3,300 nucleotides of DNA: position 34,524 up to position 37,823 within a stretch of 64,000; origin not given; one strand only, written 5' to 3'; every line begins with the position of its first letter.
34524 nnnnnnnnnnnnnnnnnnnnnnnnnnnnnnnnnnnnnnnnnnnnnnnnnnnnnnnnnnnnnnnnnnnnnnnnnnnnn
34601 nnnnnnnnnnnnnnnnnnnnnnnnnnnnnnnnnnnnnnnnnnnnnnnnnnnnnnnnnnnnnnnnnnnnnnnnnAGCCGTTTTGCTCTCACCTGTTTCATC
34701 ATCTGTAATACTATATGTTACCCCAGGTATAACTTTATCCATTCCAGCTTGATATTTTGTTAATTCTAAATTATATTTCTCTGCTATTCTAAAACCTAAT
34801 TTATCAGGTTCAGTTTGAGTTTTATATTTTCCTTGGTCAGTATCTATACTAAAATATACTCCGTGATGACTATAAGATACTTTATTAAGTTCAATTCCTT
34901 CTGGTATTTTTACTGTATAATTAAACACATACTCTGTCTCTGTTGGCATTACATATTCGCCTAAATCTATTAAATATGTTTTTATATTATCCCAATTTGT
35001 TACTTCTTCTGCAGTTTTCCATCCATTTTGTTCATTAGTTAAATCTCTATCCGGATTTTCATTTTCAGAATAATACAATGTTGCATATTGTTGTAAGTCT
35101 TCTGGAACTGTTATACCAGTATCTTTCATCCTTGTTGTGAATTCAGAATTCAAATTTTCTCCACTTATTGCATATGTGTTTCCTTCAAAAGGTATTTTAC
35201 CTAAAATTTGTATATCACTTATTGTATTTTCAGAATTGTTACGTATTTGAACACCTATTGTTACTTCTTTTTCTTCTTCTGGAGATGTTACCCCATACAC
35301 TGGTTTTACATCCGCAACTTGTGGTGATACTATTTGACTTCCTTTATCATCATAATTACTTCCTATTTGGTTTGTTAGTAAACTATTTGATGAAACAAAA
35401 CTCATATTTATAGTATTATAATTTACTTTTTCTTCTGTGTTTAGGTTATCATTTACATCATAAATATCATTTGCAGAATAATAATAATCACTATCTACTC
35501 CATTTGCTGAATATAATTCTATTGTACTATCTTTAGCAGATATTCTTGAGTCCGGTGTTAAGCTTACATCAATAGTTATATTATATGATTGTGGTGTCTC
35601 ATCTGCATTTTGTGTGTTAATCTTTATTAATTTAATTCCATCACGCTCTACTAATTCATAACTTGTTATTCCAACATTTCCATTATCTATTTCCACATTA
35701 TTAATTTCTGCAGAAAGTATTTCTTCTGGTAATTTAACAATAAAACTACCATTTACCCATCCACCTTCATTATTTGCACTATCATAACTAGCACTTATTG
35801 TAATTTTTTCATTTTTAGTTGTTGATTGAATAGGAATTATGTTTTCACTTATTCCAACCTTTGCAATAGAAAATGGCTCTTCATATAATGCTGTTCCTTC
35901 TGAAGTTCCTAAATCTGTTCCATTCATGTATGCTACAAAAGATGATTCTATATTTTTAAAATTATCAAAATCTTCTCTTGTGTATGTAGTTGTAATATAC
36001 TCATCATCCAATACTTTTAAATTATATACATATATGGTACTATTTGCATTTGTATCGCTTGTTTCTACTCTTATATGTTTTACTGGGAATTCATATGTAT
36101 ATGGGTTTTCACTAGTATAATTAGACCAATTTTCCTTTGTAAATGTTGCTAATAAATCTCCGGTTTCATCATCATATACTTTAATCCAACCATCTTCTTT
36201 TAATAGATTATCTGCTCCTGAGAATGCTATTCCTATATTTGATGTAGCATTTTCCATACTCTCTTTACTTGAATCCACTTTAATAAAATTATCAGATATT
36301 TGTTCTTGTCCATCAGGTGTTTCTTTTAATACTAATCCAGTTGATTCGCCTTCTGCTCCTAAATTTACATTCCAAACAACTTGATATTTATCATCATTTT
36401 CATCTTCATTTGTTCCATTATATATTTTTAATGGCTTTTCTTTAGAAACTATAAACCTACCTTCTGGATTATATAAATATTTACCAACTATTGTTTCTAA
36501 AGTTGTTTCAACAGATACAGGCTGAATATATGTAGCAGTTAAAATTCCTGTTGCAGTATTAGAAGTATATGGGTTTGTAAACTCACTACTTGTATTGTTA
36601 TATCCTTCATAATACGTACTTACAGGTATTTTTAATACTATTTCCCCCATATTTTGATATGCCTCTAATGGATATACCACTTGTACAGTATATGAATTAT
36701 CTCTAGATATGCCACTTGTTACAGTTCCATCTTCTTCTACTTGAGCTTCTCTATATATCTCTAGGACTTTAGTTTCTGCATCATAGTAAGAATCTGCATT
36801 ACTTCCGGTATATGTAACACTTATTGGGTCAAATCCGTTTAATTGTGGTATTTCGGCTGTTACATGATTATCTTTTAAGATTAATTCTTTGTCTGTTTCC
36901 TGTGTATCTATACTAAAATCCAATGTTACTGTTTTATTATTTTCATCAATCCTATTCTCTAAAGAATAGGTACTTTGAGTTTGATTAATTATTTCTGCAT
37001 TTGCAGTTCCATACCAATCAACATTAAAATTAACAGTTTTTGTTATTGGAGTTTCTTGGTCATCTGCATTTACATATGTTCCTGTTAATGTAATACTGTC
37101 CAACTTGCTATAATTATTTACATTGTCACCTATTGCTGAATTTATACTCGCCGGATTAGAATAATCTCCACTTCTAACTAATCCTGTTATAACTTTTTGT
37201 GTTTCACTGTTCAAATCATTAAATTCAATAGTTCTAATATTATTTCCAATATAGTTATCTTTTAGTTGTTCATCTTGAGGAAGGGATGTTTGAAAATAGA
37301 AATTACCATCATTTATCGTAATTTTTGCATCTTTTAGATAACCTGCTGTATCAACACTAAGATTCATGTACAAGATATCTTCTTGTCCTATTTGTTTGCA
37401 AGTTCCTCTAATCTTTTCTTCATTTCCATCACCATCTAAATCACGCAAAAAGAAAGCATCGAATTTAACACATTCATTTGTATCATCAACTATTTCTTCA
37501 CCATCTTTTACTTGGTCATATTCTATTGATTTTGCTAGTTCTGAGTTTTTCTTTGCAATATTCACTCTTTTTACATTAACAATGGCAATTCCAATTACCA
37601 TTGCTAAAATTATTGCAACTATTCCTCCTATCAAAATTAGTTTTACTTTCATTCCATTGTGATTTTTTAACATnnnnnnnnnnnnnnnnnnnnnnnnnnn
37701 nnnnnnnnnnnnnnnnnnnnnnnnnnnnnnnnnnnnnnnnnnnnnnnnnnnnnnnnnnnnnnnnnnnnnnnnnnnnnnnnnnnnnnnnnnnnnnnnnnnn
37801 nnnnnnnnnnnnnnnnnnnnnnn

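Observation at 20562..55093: Tandem pair of giant paralogous surface proteins (5703 and 4665 aa) fills half the window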

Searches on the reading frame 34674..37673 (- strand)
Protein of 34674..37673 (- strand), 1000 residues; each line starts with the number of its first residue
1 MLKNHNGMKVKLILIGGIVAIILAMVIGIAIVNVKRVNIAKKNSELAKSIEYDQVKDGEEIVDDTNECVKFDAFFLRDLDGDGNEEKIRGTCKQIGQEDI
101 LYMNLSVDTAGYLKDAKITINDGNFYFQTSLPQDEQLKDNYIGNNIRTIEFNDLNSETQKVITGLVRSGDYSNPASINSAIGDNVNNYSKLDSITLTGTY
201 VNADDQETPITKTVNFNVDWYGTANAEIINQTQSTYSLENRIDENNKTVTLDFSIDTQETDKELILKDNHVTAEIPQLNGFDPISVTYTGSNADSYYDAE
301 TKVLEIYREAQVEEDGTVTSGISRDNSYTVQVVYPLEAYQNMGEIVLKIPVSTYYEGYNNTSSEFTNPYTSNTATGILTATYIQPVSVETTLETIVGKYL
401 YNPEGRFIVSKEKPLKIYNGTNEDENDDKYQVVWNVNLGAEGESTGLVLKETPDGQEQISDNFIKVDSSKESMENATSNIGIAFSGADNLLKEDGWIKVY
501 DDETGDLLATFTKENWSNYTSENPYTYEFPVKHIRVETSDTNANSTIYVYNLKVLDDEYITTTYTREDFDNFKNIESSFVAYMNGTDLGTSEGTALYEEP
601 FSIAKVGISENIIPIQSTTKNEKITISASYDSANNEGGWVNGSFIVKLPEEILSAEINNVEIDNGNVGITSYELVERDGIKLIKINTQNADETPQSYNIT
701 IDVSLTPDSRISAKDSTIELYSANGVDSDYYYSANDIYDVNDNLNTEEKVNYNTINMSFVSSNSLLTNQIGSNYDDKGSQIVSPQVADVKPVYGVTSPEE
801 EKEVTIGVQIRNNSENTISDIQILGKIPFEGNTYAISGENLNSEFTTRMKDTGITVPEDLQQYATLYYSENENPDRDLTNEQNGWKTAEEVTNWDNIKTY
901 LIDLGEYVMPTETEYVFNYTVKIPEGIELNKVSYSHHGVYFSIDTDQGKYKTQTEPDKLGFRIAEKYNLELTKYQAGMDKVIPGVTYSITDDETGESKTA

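Call 6: search_protein_families(library=pfam, proteins=[window:34974-37673:-], max_evalue=0.01)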
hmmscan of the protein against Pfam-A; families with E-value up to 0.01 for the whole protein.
window:34974-37673:- (900 aa): 0 families

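Call 11: search_protein_families(library=ncbifam, proteins=[window:34674-37673:-], max_evalue=0.1)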
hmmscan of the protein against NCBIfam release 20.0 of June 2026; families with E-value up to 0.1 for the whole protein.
window:34674-37673:- (1000 aa): 0 families

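Call 12: search_solved_structures(query=window:34674-37673:-, max_evalue=1, show_alignments=2)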
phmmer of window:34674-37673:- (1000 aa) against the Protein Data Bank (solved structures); distinct sequences matched with E-value up to 1: 1.
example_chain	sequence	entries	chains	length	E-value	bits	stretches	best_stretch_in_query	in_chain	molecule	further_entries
1qzm_A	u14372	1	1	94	0.81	11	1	35-101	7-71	ATP-dependent protease La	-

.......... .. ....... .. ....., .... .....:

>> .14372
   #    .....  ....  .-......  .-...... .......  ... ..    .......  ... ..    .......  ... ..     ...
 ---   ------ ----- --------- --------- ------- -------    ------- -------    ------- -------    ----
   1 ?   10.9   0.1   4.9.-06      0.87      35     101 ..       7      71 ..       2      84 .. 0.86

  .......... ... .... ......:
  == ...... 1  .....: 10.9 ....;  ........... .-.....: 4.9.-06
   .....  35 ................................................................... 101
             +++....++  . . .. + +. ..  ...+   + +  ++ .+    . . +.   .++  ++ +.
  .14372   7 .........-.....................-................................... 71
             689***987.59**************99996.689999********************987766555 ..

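Call 13: find_homologous_proteins(query=window:34674-37673:-, max_evalue=0.001)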
Query window:34674-37673:- (1000 aa): 160 proteins with E <= 0.001 among 8000 candidates; the best 120 are listed.
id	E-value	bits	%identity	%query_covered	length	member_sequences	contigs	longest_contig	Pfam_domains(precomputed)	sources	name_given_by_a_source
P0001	0.0e+0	1447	67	97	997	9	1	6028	-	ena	-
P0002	0.0e+0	1439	66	97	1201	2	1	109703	PF17802.8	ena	-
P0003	0.0e+0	1370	63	99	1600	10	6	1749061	PF17802.8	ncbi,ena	-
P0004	0.0e+0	1367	63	98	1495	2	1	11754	PF17802.8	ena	-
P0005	0.0e+0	1358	61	99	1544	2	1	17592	PF17802.8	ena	-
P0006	0.0e+0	1274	59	100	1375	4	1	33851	PF17802.8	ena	-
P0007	0.0e+0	1250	59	99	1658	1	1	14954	PF17802.8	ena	-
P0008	0.0e+0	1237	63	90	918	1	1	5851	-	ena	-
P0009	0.0e+0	1219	62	83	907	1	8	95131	-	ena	-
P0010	0.0e+0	1215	58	99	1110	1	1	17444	PF17802.8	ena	-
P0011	0.0e+0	1208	56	99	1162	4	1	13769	PF17802.8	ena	-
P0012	0.0e+0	1198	56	100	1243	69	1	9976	PF17802.8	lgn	-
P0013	0.0e+0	1195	59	95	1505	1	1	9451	PF17802.8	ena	-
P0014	0.0e+0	1193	56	100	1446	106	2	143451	PF17802.8,PF13620.13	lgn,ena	-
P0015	0.0e+0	1190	56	100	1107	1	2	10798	PF17802.8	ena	-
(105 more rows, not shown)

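Call 15: find_encoding_contigs(protein=P0003, flank=10000, max_places=3)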
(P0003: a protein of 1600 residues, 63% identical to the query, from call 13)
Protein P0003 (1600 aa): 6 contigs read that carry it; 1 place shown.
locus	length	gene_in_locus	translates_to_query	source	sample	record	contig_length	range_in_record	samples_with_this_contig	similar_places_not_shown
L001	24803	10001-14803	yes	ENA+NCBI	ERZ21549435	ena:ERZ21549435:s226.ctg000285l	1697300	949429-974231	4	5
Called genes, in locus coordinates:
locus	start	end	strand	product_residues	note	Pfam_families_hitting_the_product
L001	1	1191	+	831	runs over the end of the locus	PF19732:SpoIIE_N, PF07228:SpoIIE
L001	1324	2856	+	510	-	PF14903:WG_beta_rep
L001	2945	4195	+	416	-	-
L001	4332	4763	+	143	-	PF01648:ACPS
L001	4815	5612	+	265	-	PF01026:TatD_DNase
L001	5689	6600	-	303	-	PF01435:Peptidase_M48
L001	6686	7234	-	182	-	PF04011:LemA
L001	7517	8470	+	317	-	PF07501:G5, PF01464:SLT (weak)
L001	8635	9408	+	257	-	PF03372:Exo_endo_phos, PF14529:Exo_endo_phos_2 (weak)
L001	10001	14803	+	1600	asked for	PF17802:SpaA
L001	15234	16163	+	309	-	-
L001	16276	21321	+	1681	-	PF17802:SpaA, PF06458:MucBP (weak), PF17802:SpaA, PF06458:MucBP, PF05738:Cna_B, PF06458:MucBP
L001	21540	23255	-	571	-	PF00501:AMP-binding, PF23562:AMP-binding_C_3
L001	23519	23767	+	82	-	PF10047:DUF2281 (faint)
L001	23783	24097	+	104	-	PF05016:ParE_toxin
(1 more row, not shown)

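Call 18: find_related_loci(query=A1, collection=genome_contigs, flank=10000)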
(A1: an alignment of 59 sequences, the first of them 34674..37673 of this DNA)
Query A1 (1000 aa) in genome_contigs; peptide patterns used: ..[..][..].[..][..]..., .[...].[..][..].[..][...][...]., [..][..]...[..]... (x = any residue, [..] = any of these).
315 stretches matched a pattern; 253 encode a relative of the query (tblastn E <= 1e-3); the best 80 are kept; 80 distinct loci.
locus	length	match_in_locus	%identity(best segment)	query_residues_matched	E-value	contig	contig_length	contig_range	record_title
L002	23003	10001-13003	66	1-1000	0e+0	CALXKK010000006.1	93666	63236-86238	MAG: uncultured Clostridia bacterium isolate BRZ_NT__bin20 genome assembly, contig: BRZ_NT__NODE_473_length_93666_cov_18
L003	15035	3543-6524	66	9-1000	0e+0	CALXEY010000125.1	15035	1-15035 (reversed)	MAG: uncultured Clostridia bacterium isolate BRZ_ER__bin78 genome assembly, contig: BRZ_ER__NODE_4662_length_15035_cov_8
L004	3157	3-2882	66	43-1000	0e+0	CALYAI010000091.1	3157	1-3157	MAG: uncultured Clostridia bacterium isolate BRZ_PP__bin61 genome assembly, contig: BRZ_PP__NODE_24459_length_3157_cov_1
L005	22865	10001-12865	62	33-1000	0e+0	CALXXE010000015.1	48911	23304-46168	MAG: uncultured Clostridia bacterium isolate BRZ_NT__bin79 genome assembly, contig: BRZ_NT__NODE_1112_length_48911_cov_1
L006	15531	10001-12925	61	33-996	0e+0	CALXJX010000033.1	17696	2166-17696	MAG: uncultured Clostridia bacterium isolate BRZ_ES__bin101 genome assembly, contig: BRZ_ES__NODE_4061_length_17696_cov_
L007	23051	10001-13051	58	3-1000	0e+0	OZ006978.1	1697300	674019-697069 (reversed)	MAG: uncultured Clostridia bacterium isolate 6755_HET_CTRL_s226.ctg000285l_hifiasm_large MAG genome assembly, chromosome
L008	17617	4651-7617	60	5-991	0e+0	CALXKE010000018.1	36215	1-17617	MAG: uncultured Clostridia bacterium isolate BRZ_GP__bin29 genome assembly, contig: BRZ_GP__NODE_1349_length_36215_cov_1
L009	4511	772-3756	59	11-998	0e+0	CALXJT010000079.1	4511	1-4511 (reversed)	MAG: uncultured Clostridia bacterium isolate BRZ_CS__bin99 genome assembly, contig: BRZ_CS__NODE_20486_length_4511_cov_3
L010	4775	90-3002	59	45-1000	0e+0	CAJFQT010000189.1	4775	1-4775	uncultured Clostridia bacterium isolate Chicken_15_mag_125 genome assembly, contig: MAGpy_11413_15_idba_bin_125_fascaffo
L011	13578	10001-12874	60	45-998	0e+0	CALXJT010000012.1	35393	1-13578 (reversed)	MAG: uncultured Clostridia bacterium isolate BRZ_CS__bin99 genome assembly, contig: BRZ_CS__NODE_1763_length_35393_cov_1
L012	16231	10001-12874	60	45-998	0e+0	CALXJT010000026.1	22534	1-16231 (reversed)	MAG: uncultured Clostridia bacterium isolate BRZ_CS__bin99 genome assembly, contig: BRZ_CS__NODE_3152_length_22534_cov_1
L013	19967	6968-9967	58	5-1000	0e+0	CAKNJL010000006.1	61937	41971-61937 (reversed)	MAG TPA_asm: uncultured Clostridium sp. isolate ERR3414573_bin.67_metaWRAP_v1.1_MAG genome assembly, contig: NODE_764_le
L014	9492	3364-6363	56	1-1000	0e+0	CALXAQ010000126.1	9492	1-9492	MAG: uncultured Clostridia bacterium isolate E0_DM__bin141 genome assembly, contig: E0_DM__k127_1384724, whole genome sh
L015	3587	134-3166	56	2-1000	0e+0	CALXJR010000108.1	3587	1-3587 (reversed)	MAG: uncultured Clostridia bacterium isolate BRZ_SN__bin80 genome assembly, contig: BRZ_SN__NODE_32173_length_3587_cov_5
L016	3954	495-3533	56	2-1000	0e+0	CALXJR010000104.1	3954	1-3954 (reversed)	MAG: uncultured Clostridia bacterium isolate BRZ_SN__bin80 genome assembly, contig: BRZ_SN__NODE_28355_length_3954_cov_1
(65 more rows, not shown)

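Call 28: predict_structure(alignment_id=A1)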
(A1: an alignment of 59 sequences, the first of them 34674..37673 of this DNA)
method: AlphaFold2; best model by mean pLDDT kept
length: 1000 residues; sequences in the alignment: 59
mean_pLDDT: 86.5   pTM: 0.66
mean pLDDT of the five models: 86.5, 85.9, 85.2, 84.8, 84.6
residues with pLDDT >= 90: 495; 70-90: 430; 50-70: 66; < 50: 9
segments of 3 or more residues with pLDDT < 50: 1-9
pLDDT, mean of each block of 10 residues (from residue 1): 39 65 75 66 82 90 88 89 84 91 85 92 88 82 88 83 88 82 92 95 90 95 93 79 87 93 93 92 92 91 94 90 91 88 81 96 91 93 71 92 87 86 79 90 88 85 91 93 91 92 93 89 92 94 90 92 90 93 88 93 92 80 93 88 94 88 91 84 92 91 88 87 86 88 83 90 80 85 85 65 90 85 94 83 90 91 94 89 91 92 93 92 86 92 79 85 74 69 62 61
secondary structure, 60 per line:
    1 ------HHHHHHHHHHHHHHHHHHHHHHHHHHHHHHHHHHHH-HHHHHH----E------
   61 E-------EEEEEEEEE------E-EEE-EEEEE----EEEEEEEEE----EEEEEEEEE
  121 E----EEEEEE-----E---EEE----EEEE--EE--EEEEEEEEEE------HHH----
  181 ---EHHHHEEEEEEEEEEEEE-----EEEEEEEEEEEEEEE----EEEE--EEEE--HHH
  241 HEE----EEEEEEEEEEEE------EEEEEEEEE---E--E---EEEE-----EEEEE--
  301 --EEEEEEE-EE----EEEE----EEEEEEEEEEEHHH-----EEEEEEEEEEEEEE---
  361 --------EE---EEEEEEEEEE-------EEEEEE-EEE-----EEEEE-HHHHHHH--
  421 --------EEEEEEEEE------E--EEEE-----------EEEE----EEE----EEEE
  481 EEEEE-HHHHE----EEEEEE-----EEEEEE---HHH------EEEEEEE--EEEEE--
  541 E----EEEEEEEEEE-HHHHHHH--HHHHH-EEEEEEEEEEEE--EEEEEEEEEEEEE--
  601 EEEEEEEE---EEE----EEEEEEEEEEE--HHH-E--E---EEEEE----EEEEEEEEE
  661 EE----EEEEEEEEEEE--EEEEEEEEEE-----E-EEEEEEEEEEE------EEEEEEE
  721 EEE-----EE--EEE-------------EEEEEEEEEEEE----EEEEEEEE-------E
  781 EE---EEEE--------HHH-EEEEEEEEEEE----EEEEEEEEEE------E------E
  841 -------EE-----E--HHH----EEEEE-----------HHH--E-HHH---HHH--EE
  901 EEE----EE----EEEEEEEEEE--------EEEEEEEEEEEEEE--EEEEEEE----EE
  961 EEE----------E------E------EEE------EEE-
elements in order (helices of 4 or more, strands of 3 or more residues): H7-42 H44-49 E69-77 E86-88 E90-94 E99-107 E112-121 E126-131 E141-143 E148-151 E158-167 H185-188 E189-201 E207-221 E226-229 E232-235 H238-241 E248-259 E266-274 E285-288 E294-298 E303-309 E317-320 E325-335 E344-357 E374-383 E391-396 E398-400 E406-410 H412-418 E429-437 E447-450 E462-465 E470-472 E477-485 H487-490 E496-501 E507-512 E525-531 E534-538 E546-555 H557-563 H566-570 E572-583 E586-598 E601-608 E612-614 E619-629 E643-647 E652-662 E667-677 E680-689 E697-707 E714-723 E733-735 E749-760 E765-772 E780-782 E786-789 E802-812 E817-826 E865-869 E899-903 E914-923 E932-945 E948-954 E959-963 E988-990 E997-999

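Call 31: fold_search(model_id=the predicted structure, library=pdb)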
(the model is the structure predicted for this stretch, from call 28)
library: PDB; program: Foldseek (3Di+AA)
matches with E <= 10: 1625; with E <= 0.001: 340
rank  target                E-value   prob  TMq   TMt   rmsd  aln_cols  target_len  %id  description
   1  3ije_A                1.2e-14  1.00  0.14  0.14  27.1       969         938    8  Crystal structure of the complete integrin alhaVbeta3 ectodomain plus an Alpha/beta transmembrane fragment (released 2009-09-29)
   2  6avu_A                3.1e-14  1.00  0.14  0.15  31.8       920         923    8  Human alpha-V beta-3 Integrin (open conformation) in complex with the therapeutic antibody LM609 (released 2017-11-01)
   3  9e8a_A                3.8e-14  1.00  0.14  0.15  22.7       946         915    8  Integrin aIIbb3 bent conformation from human platelet membrane crude preparation (released 2025-10-15)
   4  8xen_A                5.2e-14  1.00  0.14  0.15  45.1       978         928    7  Cryo-EM structure of integrin ITGAV/ITGB3 complex, conformation 4 (released 2024-12-18)
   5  8t2v_A                1.2e-13  1.00  0.13  0.14  26.8       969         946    8  Cryo-EM Structures of Full-length Integrin alphaIIbbeta3 in Native Lipids (released 2023-07-26)
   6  6avr_A                1.3e-13  1.00  0.14  0.15  24.6       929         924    7  Human alpha-V beta-3 Integrin (intermediate conformation) in complex with the therapeutic antibody LM609 (released 2017-11-01)
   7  4g1e_A                1.5e-13  1.00  0.14  0.14  27.3      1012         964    8  Crystal structure of integrin alpha V beta 3 with coil-coiled tag. (released 2012-12-12)
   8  3fcs_A                2.7e-13  1.00  0.14  0.15  25.4       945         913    7  Structure of complete ectodomain of integrin aIIBb3 (released 2009-01-20)
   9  6avq_A                2.9e-13  1.00  0.14  0.15  24.6       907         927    8  The Therapeutic Antibody LM609 Selectively Inhibits Ligand Binding to Human alpha-V beta-3 Integrin via Steric Hindran (released 2017-11-01)
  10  4mmx_A                2.9e-13  1.00  0.14  0.15  25.9       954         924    8  Integrin AlphaVBeta3 ectodomain bound to the tenth domain of Fibronectin (released 2014-03-26)
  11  7som_D                4.8e-13  1.00  0.08  0.05  39.3      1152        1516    8  Ciliary C2 central pair apparatus isolated from Chlamydomonas reinhardtii (released 2022-04-13)
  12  1jv2_A                6.4e-13  1.00  0.13  0.14  26.2       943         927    8  CRYSTAL STRUCTURE OF THE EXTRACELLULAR SEGMENT OF INTEGRIN ALPHAVBETA3 (released 2001-10-17)
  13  4g1m_A                9.6e-13  1.00  0.14  0.15  26.9      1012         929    7  Re-refinement of alpha V beta 3 structure (released 2012-12-12)
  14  4mmz_A                1.1e-12  1.00  0.13  0.14  27.3       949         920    8  Integrin AlphaVBeta3 ectodomain bound to an antagonistic tenth domain of Fibronectin (released 2014-03-26)
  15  8xer_A                2.8e-12  1.00  0.13  0.14  34.6      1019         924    8  Cryo-EM structure of integrin ITGAV, ITGB3 and Cilengitide TFA complex, conformation 1 (released 2024-12-18)
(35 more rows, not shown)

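Call 32: search_solved_structures(query=A1, max_evalue=1, show_alignments=0)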
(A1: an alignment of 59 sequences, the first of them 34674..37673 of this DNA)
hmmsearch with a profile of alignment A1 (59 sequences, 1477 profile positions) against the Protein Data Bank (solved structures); distinct sequences matched with E-value up to 1: 33.
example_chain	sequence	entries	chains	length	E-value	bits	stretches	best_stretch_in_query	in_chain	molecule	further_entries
6fwv_A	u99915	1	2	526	2.7e-11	44.9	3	1040-1168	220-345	Collagen Adhesion protein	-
9vo5_B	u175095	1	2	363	6.8e-11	43.6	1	1074-1310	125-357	SpaA-like prealbumin fold domain-containing protein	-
4oq1_A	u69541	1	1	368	7.5e-11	43.4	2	1180-1287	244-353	Cell wall surface anchor family protein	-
6m7c_A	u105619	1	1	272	2.9e-10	41.5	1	1090-1308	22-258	Pilus assembly protein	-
7bvx_A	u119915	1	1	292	3.9e-10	41.1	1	1090-1308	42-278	Pilus assembly protein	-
9vo4_B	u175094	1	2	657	1.4e-09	39.3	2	1077-1310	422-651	SpaA-like prealbumin fold domain-containing protein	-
6m48_A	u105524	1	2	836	1.4e-09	39.2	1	1058-1309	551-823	SpaC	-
6m3y_A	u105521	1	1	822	2.1e-09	38.6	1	1058-1308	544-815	Pilus assembly protein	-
8bdw_A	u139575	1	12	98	3.6e-08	34.5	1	1080-1160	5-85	Cell surface adherence protein,collagen-binding domain, LPXTG-motif cell wall anchor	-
3rkp_A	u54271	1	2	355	5.7e-07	30.6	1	1079-1186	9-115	Collagen adhesion protein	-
3kpt_A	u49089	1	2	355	7.2e-07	30.3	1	1079-1186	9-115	Collagen adhesion protein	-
3phs_A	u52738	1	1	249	5.6e-05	24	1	1316-1415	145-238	Cell wall surface anchor family protein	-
9lj6_A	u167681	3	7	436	7.8e-05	23.5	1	1079-1165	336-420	Endocarditis and biofilm-associated pilus minor subunit EbpB | Endocarditis and biofilm-associated pilus minor subunit EbpB.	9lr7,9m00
8kb2_A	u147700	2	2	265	0.00051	20.8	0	1233-1371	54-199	LPXTG-motif cell wall anchor domain protein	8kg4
8kcl_A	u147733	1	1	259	0.00057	20.6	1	1215-1285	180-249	LPXTG-motif cell wall anchor domain protein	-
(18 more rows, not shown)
